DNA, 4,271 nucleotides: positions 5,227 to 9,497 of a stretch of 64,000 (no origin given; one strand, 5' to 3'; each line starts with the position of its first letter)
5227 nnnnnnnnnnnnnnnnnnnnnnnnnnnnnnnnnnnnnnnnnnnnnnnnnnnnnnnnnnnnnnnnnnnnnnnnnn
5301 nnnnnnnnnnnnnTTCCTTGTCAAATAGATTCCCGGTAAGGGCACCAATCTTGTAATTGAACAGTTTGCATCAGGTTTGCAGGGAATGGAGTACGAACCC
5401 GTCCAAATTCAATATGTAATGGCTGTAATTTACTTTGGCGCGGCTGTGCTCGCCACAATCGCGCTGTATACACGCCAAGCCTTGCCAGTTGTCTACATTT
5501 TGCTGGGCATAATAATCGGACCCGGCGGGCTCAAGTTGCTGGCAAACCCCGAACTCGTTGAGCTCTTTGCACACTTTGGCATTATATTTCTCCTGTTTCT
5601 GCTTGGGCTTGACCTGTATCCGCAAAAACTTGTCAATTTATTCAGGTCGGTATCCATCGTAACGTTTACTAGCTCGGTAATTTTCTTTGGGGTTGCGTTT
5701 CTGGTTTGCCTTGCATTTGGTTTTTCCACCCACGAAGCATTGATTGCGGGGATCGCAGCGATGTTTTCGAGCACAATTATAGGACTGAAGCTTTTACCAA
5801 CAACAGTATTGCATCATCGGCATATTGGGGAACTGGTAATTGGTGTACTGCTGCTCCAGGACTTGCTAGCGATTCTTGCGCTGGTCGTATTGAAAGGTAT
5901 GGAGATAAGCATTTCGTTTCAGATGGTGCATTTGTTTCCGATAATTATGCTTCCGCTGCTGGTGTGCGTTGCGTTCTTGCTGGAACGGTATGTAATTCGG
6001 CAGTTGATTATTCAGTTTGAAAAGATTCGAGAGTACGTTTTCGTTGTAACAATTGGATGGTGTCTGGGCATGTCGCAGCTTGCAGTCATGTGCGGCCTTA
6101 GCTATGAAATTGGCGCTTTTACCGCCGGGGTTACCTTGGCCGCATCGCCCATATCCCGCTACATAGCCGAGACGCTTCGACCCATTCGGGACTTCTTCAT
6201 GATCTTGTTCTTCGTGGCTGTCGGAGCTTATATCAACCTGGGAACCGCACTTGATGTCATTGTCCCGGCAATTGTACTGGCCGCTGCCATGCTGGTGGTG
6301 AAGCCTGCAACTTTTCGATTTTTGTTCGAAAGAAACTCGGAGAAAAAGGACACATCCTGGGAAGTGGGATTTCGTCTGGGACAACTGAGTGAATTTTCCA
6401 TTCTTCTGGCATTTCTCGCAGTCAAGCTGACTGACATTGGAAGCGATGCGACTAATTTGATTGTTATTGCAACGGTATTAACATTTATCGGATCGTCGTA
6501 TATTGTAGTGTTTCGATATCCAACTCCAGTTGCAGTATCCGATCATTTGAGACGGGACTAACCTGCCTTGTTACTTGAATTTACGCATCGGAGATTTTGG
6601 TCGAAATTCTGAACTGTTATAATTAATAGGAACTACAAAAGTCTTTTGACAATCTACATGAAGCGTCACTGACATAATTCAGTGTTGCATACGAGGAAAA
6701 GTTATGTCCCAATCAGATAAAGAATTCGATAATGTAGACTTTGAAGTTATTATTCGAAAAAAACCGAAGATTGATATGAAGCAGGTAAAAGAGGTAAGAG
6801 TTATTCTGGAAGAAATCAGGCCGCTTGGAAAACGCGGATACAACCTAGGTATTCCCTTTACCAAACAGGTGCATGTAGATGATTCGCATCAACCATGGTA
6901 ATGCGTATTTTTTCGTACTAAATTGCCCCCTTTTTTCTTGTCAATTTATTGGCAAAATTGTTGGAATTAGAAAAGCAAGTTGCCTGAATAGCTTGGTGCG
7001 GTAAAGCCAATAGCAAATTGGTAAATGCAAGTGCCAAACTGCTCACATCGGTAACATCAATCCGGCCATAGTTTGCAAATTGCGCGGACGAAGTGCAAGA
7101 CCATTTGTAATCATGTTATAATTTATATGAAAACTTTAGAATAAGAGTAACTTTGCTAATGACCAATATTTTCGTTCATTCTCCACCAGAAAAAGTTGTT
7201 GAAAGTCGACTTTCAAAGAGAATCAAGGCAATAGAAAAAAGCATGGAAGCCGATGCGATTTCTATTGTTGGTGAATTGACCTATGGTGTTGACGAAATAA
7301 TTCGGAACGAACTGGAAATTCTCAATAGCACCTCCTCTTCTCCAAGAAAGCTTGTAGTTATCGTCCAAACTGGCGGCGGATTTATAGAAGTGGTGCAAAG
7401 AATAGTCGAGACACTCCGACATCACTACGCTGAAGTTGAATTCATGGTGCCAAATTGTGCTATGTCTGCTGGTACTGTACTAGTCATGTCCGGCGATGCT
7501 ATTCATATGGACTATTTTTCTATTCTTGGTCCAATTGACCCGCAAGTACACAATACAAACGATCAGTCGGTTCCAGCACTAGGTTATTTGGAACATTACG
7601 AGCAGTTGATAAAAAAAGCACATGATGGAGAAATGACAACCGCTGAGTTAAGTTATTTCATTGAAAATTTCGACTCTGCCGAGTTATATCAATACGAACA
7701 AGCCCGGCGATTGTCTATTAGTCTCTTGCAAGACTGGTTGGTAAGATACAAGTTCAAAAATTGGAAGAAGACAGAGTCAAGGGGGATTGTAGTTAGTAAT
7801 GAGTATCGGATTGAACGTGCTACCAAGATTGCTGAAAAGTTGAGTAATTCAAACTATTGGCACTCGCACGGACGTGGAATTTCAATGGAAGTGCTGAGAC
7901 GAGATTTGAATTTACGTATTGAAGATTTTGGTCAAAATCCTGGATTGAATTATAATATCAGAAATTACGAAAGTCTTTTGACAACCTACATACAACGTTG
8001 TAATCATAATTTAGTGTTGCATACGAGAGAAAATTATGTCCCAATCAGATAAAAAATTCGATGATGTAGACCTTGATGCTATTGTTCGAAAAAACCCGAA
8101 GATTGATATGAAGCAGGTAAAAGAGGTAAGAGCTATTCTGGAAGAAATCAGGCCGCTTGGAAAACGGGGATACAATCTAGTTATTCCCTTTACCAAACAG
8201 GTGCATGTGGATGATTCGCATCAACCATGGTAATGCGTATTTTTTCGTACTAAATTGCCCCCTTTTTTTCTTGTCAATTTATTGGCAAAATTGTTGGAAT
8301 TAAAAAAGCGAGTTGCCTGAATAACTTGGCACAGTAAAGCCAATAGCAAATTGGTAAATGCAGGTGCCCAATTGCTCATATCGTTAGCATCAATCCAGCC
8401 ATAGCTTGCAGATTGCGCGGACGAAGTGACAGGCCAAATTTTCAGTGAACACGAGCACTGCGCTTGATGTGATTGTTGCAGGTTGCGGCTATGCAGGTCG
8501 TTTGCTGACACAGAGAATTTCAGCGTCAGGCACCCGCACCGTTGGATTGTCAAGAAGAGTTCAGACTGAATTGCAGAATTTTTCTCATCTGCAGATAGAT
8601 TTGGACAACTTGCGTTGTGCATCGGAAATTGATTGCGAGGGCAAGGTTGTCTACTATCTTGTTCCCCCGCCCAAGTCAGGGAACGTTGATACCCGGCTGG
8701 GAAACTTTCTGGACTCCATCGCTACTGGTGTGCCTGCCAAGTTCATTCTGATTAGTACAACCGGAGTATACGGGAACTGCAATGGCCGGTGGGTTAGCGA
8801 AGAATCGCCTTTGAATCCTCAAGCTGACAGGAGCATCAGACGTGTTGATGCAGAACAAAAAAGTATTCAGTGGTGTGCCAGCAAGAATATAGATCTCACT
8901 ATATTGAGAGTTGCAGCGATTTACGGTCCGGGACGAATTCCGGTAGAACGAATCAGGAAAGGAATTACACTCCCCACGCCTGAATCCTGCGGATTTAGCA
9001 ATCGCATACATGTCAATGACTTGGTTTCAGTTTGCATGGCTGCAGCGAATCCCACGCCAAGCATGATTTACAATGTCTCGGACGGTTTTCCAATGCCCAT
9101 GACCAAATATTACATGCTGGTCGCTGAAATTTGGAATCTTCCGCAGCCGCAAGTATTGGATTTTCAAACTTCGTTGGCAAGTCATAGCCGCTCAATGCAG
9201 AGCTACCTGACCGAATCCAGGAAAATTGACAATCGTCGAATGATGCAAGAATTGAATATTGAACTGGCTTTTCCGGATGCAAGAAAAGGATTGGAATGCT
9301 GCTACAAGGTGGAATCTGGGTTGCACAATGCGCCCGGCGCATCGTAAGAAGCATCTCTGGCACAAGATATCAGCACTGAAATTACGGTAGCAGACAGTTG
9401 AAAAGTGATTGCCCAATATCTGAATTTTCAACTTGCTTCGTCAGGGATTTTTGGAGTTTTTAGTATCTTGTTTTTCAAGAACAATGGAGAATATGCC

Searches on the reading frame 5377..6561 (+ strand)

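Call 27: search_protein_families(library=pfam, proteins=[window:5377-6561:+], max_evalue=0.0001)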
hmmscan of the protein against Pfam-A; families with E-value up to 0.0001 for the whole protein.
window:5377-6561:+ (394 aa): 1 family
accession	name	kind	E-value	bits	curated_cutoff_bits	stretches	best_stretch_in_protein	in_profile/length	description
PF00999.27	Na_H_Exchanger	-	2.2e-47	162.1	26.2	1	23-373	4-367/375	Sodium/hydrogen exchanger, transmembrane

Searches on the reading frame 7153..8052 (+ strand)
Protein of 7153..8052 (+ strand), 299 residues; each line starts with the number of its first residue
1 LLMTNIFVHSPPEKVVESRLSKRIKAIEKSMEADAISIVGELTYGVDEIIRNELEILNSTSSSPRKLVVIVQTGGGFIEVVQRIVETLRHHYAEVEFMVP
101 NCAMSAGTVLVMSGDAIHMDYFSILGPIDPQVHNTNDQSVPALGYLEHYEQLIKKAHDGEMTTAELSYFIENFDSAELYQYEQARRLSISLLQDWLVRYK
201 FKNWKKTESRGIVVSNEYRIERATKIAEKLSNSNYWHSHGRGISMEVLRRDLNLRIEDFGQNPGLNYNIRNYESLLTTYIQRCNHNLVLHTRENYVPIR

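Call 27: search_protein_families(library=pfam, proteins=[window:7153-8052:+], max_evalue=0.0001)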
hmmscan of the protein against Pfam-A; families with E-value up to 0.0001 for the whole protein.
window:7153-8052:+ (299 aa): 3 families
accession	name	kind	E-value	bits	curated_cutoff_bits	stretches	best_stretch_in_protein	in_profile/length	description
PF01972.22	SDH_protease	-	1.6e-16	60.6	31.3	1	34-140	60-167/286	ClpP-like SDH-type serine proteinase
PF00574.28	CLP_protease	-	1.1e-05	25.9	20.2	1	26-116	9-98/182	Clp protease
PF25145.1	NfeD1b_N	-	3.9e-05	23.7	40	1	58-127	25-94/189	NfeD1b, N-terminal domain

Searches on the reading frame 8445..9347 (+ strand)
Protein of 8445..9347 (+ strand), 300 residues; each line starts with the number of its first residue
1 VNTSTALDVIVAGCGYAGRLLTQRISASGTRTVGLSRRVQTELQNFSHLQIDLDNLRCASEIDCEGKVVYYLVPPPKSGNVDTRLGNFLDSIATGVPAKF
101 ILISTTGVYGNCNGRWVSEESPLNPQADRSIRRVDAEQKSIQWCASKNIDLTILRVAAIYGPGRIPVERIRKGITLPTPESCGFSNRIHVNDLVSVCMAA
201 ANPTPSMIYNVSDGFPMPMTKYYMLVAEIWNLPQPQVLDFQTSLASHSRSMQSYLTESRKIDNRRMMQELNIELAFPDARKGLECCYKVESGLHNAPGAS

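Call 27: search_protein_families(library=pfam, proteins=[window:8445-9347:+], max_evalue=0.0001)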
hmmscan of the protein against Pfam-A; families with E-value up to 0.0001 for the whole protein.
window:8445-9347:+ (300 aa): 1 family
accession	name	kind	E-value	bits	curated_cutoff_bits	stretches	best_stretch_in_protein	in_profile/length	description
PF01370.27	Epimerase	-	1.4e-08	34.9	20.9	1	10-170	2-193/240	NAD dependent epimerase/dehydratase family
